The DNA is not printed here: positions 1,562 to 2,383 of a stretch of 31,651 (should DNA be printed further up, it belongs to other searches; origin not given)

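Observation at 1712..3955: Minimal two-subunit [NiFe]-hydrogenase with mixed-group features and no diaphorase/FeS partner genes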

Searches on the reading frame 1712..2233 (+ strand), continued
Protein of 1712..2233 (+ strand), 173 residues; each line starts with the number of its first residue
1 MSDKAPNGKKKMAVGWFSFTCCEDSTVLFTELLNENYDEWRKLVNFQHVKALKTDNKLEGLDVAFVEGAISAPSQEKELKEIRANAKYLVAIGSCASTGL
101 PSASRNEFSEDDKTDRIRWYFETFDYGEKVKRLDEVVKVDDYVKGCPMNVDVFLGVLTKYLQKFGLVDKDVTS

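Call 21: search_solved_structures(query=A1, max_evalue=0.01, show_alignments=5)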
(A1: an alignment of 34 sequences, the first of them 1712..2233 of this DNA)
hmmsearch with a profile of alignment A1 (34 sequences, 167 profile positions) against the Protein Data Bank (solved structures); distinct sequences matched with E-value up to 0.01: 27.
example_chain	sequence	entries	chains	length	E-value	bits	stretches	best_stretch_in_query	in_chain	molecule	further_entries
9e15_A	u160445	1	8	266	1e-16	64.2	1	5-161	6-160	Sulfhydrogenase 1 subunit delta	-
9nez_A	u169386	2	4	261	5.6e-16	61.8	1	11-161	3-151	Sulfhydrogenase 1 subunit delta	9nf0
9e1j_A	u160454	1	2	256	7e-16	61.5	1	12-161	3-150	Sulfhydrogenase 1 subunit delta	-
5odc_E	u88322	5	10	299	1.4e-12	50.8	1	32-161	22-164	Methyl-viologen reducing hydrogenase subunit G | Methyl-viologen reducing hydrogenase, subunit G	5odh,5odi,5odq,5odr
9sw2_E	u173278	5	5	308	4e-12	49.3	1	11-163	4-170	F420-non-reducing hydrogenase subunit G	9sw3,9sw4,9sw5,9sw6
9sfi_I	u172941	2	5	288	2.3e-11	46.8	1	11-149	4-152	F420-non-reducing hydrogenase small subunit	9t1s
3zfs_B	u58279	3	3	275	4.8e-11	45.8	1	5-100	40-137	F420-REDUCING HYDROGENASE, SUBUNIT GAMMA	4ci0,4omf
6qii_G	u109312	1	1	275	2.4e-10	43.5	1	4-101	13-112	Coenzyme F420 hydrogenase subunit gamma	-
6qgr_G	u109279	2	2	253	9.6e-10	41.6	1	11-101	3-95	Coenzyme F420 hydrogenase subunit gamma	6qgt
5xf9_C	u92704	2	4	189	1e-09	41.5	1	55-113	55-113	NAD-reducing hydrogenase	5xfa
7t2r_E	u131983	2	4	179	5.8e-08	35.8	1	51-108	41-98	NiFe hydrogenase small subunit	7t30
9r51_C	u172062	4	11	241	5.9e-07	32.5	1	59-99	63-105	F420-reducing [NiFe]-hydrogenase from Methanothermococcus thermolithotrophicus subunit gam | F420-reducing [NiFe]-hydrogenase from Methanothermococcus thermolit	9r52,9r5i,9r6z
9grx_K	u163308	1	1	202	0.0011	21.8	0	125-163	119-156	NAD(P)H-quinone oxidoreductase subunit K, chloroplastic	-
7eu3_K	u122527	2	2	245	0.0011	21.8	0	126-163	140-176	NAD(P)H-quinone oxidoreductase subunit K, chloroplastic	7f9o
7wfg_K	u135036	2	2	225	0.0014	21.5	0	125-163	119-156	NAD(P)H-quinone oxidoreductase subunit K, chloroplastic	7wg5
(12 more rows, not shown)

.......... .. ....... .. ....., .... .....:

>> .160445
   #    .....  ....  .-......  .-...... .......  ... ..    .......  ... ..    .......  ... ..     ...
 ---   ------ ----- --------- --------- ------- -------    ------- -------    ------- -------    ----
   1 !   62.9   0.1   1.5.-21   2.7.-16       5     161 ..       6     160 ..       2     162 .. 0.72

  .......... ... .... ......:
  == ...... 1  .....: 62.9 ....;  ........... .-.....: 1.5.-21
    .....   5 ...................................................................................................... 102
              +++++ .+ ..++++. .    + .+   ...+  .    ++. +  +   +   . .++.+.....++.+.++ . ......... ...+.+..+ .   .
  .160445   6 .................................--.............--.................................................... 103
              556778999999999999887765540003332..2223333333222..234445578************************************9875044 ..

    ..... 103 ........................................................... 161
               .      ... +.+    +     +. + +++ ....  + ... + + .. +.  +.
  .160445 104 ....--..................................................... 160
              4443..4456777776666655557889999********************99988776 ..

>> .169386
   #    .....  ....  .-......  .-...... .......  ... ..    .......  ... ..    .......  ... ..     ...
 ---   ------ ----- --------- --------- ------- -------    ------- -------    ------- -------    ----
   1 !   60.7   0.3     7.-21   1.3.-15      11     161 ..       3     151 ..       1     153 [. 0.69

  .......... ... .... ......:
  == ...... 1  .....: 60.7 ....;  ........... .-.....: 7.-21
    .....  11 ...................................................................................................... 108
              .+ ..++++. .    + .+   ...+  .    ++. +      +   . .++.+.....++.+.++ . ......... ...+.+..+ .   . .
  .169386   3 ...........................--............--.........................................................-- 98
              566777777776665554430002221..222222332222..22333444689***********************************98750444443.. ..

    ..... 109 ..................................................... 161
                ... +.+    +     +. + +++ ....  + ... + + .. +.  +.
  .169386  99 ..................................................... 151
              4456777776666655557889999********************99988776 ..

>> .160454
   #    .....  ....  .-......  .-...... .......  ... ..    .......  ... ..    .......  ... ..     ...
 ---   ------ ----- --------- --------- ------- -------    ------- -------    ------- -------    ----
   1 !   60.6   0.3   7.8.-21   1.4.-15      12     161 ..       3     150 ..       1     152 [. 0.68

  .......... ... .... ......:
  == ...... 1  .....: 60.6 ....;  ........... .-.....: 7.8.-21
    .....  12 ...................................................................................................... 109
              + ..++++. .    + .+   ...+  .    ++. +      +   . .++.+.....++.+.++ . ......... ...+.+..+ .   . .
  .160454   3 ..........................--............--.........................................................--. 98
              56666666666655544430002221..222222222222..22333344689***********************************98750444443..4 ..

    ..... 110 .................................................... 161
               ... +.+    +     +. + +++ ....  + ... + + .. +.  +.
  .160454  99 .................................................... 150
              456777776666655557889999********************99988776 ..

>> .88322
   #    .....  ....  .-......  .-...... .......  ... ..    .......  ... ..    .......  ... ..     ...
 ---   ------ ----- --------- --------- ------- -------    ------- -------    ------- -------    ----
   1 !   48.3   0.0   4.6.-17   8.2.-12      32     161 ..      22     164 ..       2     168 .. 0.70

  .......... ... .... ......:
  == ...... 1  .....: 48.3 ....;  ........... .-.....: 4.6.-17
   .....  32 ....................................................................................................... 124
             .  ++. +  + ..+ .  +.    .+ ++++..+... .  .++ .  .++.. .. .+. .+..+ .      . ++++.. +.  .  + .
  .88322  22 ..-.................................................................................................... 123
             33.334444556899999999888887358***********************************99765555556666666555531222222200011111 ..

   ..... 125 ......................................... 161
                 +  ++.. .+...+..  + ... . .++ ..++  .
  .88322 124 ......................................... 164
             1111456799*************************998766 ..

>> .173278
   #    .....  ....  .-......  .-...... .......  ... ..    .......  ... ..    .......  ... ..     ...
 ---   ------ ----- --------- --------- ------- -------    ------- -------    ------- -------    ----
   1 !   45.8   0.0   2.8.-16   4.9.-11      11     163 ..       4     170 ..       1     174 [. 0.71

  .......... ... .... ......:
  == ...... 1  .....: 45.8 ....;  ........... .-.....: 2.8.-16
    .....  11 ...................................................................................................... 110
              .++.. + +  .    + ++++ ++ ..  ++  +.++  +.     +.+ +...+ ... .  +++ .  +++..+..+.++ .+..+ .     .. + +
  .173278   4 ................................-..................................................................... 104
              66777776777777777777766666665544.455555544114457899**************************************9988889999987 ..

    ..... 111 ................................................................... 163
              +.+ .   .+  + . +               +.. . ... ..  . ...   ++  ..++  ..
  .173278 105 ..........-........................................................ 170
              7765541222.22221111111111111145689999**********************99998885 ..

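Call 28: search_protein_representatives(protein=window:1712-2233:+)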
Query: 173 residues. Proteins with E-value up to 0.001 (for the whole library): 561; up to 1e-10: 141; up to 1e-30: 16. The best 150 are listed.
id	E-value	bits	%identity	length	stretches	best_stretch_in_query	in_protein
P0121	5.0e-62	225.2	60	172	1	10-166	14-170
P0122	1.8e-57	210.4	56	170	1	9-168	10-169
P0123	2.1e-48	180.9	54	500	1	4-166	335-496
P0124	9.6e-46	172.2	52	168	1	8-170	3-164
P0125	2.2e-41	158.1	45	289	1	10-168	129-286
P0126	4.4e-39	150.5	46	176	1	7-165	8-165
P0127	2.8e-34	134.9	64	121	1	9-113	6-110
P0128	5.7e-34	133.9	42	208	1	5-167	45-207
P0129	6.7e-34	133.7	61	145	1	9-102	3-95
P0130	9.4e-34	133.2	66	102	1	6-98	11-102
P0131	1.6e-33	132.5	43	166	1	8-167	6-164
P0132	1.1e-32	129.7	68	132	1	9-96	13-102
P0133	2.0e-32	128.9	55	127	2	79-166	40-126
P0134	2.1e-31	125.6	66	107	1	9-91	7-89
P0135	2.4e-31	125.4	50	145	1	5-113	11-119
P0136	2.7e-31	125.2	41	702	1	6-166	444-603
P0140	1.9e-29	119.2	40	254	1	9-169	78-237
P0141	5.1e-28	114.6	42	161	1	10-166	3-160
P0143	7.6e-28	114.0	43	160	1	10-155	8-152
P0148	7.9e-26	107.4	40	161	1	11-166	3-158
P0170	1.6e-20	90.2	39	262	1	8-162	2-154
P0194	1.3e-15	74.1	34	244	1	11-165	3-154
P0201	1.5e-14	70.8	35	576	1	9-162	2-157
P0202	1.6e-14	70.6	37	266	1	4-158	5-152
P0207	7.6e-14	68.4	32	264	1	9-160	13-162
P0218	3.6e-13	66.3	33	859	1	13-159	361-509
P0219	4.5e-13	65.9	38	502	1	12-155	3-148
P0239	1.1e-11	61.4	35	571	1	12-158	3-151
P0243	1.4e-11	61.0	31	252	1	16-161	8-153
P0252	3.2e-11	59.9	29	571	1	10-163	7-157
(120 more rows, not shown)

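Call 31: search_protein_families(library=ncbifam, proteins=[P0170, P0194, P0202, P0207, P0243, P0131, P0141, P0128, P0143, P0148], max_evalue=0.00001)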
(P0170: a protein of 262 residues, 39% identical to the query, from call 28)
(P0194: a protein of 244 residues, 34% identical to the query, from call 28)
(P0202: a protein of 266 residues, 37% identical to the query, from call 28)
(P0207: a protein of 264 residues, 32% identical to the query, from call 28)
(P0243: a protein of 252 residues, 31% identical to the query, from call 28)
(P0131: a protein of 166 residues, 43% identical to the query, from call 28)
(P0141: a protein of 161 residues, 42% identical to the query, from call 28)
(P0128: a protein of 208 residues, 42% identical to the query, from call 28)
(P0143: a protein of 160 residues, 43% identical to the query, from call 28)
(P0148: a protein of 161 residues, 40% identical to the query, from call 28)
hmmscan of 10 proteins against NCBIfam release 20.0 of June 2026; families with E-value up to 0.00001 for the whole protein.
P0170 (262 aa): 9 families
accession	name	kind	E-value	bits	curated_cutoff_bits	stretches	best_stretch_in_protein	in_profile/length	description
NF040836.1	sulfhyd_HydD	equivalog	3.1e-53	180.6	500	1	1-242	1-246/261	NADPH-dependent hydrogenase/sulfhydrogenase 1 subunit delta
NF040831.1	sulfhyd_ShyD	equivalog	1.1e-44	152.8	460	1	6-241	1-238/240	NAD(P)-dependent hydrogenase/sulfhydrogenase 2 subunit delta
NF045875.1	F420_non_VhuG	exception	1.8e-33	116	450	1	4-210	3-239/286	F420-non-reducing hydrogenase subunit VhuG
TIGR03294.1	FrhG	equivalog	7.3e-18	65.1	245.5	1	6-202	2-191/228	coenzyme F420 hydrogenase subunit gamma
NF005012.1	PRK06411.1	subfamily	3.7e-09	36.3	116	0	28-95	50-117/166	NADH-quinone oxidoreductase subunit NuoB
TIGR01957.1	nuoB_fam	subfamily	1.2e-08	35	142.7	1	26-146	31-132/145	NADH-quinone oxidoreductase subunit B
NF011390.0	PRK14815.1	equivalog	3.3e-07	29.8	281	0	50-100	70-120/183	NADH dehydrogenase subunit B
NF011391.0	PRK14816.1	equivalog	8e-07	28.8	283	0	35-152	75-173/196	NADH-quinone oxidoreductase subunit B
NF011395.0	PRK14820.1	equivalog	9.5e-06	25.5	263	0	34-94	55-116/180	NADH-quinone oxidoreductase subunit B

P0194 (244 aa): 5 families
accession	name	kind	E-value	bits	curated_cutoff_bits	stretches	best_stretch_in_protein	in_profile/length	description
NF040831.1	sulfhyd_ShyD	equivalog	7.9e-51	173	460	1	6-237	3-237/240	NAD(P)-dependent hydrogenase/sulfhydrogenase 2 subunit delta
NF040836.1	sulfhyd_HydD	equivalog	8.2e-41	139.9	500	1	3-238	5-245/261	NADPH-dependent hydrogenase/sulfhydrogenase 1 subunit delta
NF045875.1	F420_non_VhuG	exception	3.7e-22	78.9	450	1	2-167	3-181/286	F420-non-reducing hydrogenase subunit VhuG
TIGR03294.1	FrhG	equivalog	1.8e-12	47.5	245.5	1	6-154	4-145/228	coenzyme F420 hydrogenase subunit gamma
TIGR01957.1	nuoB_fam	subfamily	2.2e-06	27.6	142.7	1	11-93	26-102/145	NADH-quinone oxidoreductase subunit B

P0202 (266 aa): 4 families
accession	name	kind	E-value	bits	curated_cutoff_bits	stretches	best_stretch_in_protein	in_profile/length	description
NF040836.1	sulfhyd_HydD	equivalog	4.8e-46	157.1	500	1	10-247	5-249/261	NADPH-dependent hydrogenase/sulfhydrogenase 1 subunit delta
NF040831.1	sulfhyd_ShyD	equivalog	2e-45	155.3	460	1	12-242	2-237/240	NAD(P)-dependent hydrogenase/sulfhydrogenase 2 subunit delta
NF045875.1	F420_non_VhuG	exception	7.8e-26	91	450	1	10-173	4-182/286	F420-non-reducing hydrogenase subunit VhuG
TIGR03294.1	FrhG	equivalog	6.2e-20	71.9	245.5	1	11-158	2-144/228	coenzyme F420 hydrogenase subunit gamma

P0207 (264 aa): 4 families
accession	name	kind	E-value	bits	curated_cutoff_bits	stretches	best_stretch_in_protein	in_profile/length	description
NF040836.1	sulfhyd_HydD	equivalog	4.2e-57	193.3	500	1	11-260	1-254/261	NADPH-dependent hydrogenase/sulfhydrogenase 1 subunit delta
NF040831.1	sulfhyd_ShyD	equivalog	3.8e-52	177.3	460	1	17-248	2-235/240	NAD(P)-dependent hydrogenase/sulfhydrogenase 2 subunit delta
NF045875.1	F420_non_VhuG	exception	5.7e-32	111.1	450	1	14-227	3-245/286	F420-non-reducing hydrogenase subunit VhuG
TIGR03294.1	FrhG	equivalog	3.4e-15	56.4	245.5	1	16-217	2-179/228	coenzyme F420 hydrogenase subunit gamma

P0243 (252 aa): 4 families
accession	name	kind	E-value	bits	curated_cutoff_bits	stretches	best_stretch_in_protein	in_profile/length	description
NF040831.1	sulfhyd_ShyD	equivalog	5.7e-50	170.1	460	1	6-231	3-228/240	NAD(P)-dependent hydrogenase/sulfhydrogenase 2 subunit delta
NF040836.1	sulfhyd_HydD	equivalog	6.9e-40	136.9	500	1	5-233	7-238/261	NADPH-dependent hydrogenase/sulfhydrogenase 1 subunit delta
NF045875.1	F420_non_VhuG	exception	8.5e-31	107.3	450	1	3-170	4-181/286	F420-non-reducing hydrogenase subunit VhuG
TIGR03294.1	FrhG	equivalog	2.1e-18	66.9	245.5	1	5-161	3-149/228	coenzyme F420 hydrogenase subunit gamma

P0131 (166 aa): 4 families
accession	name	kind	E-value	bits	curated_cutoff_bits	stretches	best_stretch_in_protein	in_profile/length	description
NF040836.1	sulfhyd_HydD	equivalog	4.2e-16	58.9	500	1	7-158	3-154/261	NADPH-dependent hydrogenase/sulfhydrogenase 1 subunit delta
TIGR03294.1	FrhG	equivalog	2.2e-14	53.8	245.5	1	10-154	2-137/228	coenzyme F420 hydrogenase subunit gamma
NF045875.1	F420_non_VhuG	exception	2.2e-13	50.1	450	1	8-144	3-150/286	F420-non-reducing hydrogenase subunit VhuG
NF040831.1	sulfhyd_ShyD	equivalog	1.2e-12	47.9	460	1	10-154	1-144/240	NAD(P)-dependent hydrogenase/sulfhydrogenase 2 subunit delta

P0141 (161 aa): 4 families
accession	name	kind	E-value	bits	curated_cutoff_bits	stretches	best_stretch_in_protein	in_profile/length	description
NF040836.1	sulfhyd_HydD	equivalog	2.1e-20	73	500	1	3-152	4-151/261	NADPH-dependent hydrogenase/sulfhydrogenase 1 subunit delta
NF040831.1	sulfhyd_ShyD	equivalog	1.5e-19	70.6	460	1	5-152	1-145/240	NAD(P)-dependent hydrogenase/sulfhydrogenase 2 subunit delta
NF045875.1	F420_non_VhuG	exception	2.4e-16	59.8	450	1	1-145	1-154/286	F420-non-reducing hydrogenase subunit VhuG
TIGR03294.1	FrhG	equivalog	2.7e-15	56.7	245.5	1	6-150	3-136/228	coenzyme F420 hydrogenase subunit gamma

P0128 (208 aa): 6 families
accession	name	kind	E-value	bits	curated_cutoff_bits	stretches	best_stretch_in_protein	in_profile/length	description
NF045875.1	F420_non_VhuG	exception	1.6e-20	73.6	450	1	51-190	4-153/286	F420-non-reducing hydrogenase subunit VhuG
NF040836.1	sulfhyd_HydD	equivalog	3.6e-19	69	500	1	49-198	3-151/261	NADPH-dependent hydrogenase/sulfhydrogenase 1 subunit delta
TIGR03294.1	FrhG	equivalog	1e-15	58.1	245.5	1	52-193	2-133/228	coenzyme F420 hydrogenase subunit gamma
NF040831.1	sulfhyd_ShyD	equivalog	2.1e-14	53.7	460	1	52-196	1-143/240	NAD(P)-dependent hydrogenase/sulfhydrogenase 2 subunit delta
NF011391.0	PRK14816.1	equivalog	2.8e-07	30.3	283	0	101-197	92-170/196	NADH-quinone oxidoreductase subunit B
TIGR01957.1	nuoB_fam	subfamily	1.3e-06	28.4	142.7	0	61-152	25-109/145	NADH-quinone oxidoreductase subunit B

P0143 (160 aa): 4 families
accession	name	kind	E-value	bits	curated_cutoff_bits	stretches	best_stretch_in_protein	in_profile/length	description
NF040836.1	sulfhyd_HydD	equivalog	3.4e-19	69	500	1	8-157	4-153/261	NADPH-dependent hydrogenase/sulfhydrogenase 1 subunit delta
NF040831.1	sulfhyd_ShyD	equivalog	8.1e-16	58.4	460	1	10-148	1-138/240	NAD(P)-dependent hydrogenase/sulfhydrogenase 2 subunit delta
TIGR03294.1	FrhG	equivalog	2.5e-13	50.3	245.5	1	10-148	2-131/228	coenzyme F420 hydrogenase subunit gamma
NF045875.1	F420_non_VhuG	exception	3.4e-13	49.5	450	1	6-158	1-164/286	F420-non-reducing hydrogenase subunit VhuG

P0148 (161 aa): 4 families
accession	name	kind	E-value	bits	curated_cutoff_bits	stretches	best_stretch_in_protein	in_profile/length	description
NF040836.1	sulfhyd_HydD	equivalog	2.1e-19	69.7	500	1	3-149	5-150/261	NADPH-dependent hydrogenase/sulfhydrogenase 1 subunit delta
NF040831.1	sulfhyd_ShyD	equivalog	2.5e-12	46.9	460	1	4-147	1-142/240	NAD(P)-dependent hydrogenase/sulfhydrogenase 2 subunit delta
TIGR03294.1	FrhG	equivalog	3.2e-11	43.4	245.5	1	5-147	3-135/228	coenzyme F420 hydrogenase subunit gamma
NF045875.1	F420_non_VhuG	exception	3.8e-11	42.8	450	1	3-140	4-151/286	F420-non-reducing hydrogenase subunit VhuG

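Call 43: predict_structure(alignment_id=A1)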
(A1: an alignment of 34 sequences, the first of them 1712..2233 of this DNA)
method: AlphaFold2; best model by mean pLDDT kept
length: 173 residues; sequences in the alignment: 34
mean_pLDDT: 84.0   pTM: 0.80
mean pLDDT of the five models: 84.0, 81.3, 80.7, 77.7, 75.6
residues with pLDDT >= 90: 88; 70-90: 54; 50-70: 28; < 50: 3
segments of 3 or more residues with pLDDT < 50: none
pLDDT, mean of each block of 10 residues (from residue 1): 72 92 86 93 90 77 94 93 97 85 56 71 65 94 90 96 88 49
secondary structure, 60 per line:
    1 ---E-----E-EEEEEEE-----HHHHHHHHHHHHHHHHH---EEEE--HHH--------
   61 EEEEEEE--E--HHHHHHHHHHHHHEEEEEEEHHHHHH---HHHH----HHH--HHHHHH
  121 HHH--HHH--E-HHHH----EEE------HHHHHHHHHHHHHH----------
elements in order: E12-18 H24-40 E44-47 E61-67 H73-85 E86-92 H93-98 H102-105 H115-123 H133-136 E141-143 H150-163
